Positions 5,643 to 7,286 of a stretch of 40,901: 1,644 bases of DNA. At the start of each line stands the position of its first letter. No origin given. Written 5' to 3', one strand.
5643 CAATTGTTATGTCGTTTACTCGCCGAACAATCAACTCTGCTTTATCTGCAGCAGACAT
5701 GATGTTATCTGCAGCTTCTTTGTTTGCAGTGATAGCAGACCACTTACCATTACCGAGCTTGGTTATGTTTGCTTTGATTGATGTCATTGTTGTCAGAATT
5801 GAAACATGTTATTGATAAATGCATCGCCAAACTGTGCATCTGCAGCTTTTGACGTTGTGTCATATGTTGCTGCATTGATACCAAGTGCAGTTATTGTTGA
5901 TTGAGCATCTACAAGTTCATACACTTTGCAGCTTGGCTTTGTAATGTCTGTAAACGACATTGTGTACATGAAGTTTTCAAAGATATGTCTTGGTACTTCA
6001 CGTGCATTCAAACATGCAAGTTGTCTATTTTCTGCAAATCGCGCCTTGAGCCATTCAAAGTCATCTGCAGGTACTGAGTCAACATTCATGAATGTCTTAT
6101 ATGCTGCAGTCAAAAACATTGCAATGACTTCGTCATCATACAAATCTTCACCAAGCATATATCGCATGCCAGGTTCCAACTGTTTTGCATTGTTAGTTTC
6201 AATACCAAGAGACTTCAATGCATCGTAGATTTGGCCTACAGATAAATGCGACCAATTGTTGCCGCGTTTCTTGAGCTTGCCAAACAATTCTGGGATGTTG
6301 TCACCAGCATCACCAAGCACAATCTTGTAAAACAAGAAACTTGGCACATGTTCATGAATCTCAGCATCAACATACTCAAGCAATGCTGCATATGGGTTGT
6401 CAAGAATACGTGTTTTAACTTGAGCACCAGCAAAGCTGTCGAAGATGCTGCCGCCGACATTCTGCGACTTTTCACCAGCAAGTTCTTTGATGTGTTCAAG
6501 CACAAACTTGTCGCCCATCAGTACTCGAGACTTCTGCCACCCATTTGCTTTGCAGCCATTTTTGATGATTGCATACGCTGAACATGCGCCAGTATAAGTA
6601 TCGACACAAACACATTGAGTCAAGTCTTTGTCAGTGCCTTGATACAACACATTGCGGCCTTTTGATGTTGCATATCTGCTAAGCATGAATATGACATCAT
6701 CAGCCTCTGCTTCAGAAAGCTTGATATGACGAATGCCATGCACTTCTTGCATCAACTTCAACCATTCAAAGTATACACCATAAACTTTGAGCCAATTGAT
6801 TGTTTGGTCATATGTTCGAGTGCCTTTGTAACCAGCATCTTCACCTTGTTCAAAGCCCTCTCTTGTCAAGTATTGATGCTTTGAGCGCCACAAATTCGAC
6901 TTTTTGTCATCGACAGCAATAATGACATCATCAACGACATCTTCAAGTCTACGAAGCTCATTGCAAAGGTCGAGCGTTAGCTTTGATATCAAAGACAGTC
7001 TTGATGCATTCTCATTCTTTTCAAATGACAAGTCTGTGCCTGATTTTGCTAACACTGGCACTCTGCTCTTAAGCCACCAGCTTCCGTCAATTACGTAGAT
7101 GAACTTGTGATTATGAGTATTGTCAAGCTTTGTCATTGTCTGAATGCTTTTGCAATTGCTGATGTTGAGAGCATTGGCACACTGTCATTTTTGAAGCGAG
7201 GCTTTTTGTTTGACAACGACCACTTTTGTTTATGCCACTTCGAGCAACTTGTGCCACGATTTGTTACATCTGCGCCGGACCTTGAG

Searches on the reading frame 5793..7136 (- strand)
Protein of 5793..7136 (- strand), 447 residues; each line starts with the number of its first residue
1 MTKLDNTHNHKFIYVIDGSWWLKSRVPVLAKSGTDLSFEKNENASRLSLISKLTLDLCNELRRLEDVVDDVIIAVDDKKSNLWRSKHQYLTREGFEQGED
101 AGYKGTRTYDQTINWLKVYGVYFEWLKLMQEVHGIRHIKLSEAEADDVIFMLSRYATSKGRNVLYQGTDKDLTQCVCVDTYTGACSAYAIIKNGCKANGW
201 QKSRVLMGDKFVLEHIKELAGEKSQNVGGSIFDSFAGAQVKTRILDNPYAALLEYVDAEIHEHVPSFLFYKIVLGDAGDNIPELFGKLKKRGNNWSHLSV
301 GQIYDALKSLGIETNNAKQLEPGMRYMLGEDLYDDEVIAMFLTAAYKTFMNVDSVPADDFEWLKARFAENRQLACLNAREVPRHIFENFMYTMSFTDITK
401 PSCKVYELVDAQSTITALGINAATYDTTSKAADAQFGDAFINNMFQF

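Call 66: search_protein_families(library=pfam, proteins=[window:5793-7136:-], max_evalue=0.001)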
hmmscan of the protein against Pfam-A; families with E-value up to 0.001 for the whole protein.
window:5793-7136:- (447 aa): 1 family
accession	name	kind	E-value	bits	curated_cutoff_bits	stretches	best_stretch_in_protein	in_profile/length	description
PF02739.22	5_3_exonuc_N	-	8.8e-08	32.5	34.3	1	101-177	68-139/164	5'-3' exonuclease, N-terminal resolvase-like domain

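Call 67: search_protein_families(library=phrogs, proteins=[window:5793-7136:-], max_evalue=0.00001)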
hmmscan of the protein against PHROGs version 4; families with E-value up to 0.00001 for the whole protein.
window:5793-7136:- (447 aa): 1 family
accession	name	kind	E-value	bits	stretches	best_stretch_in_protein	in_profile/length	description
phrog_107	-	DNA, RNA and nucleotide metabolism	1.4e-13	51.9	1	68-282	169-302/542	exonuclease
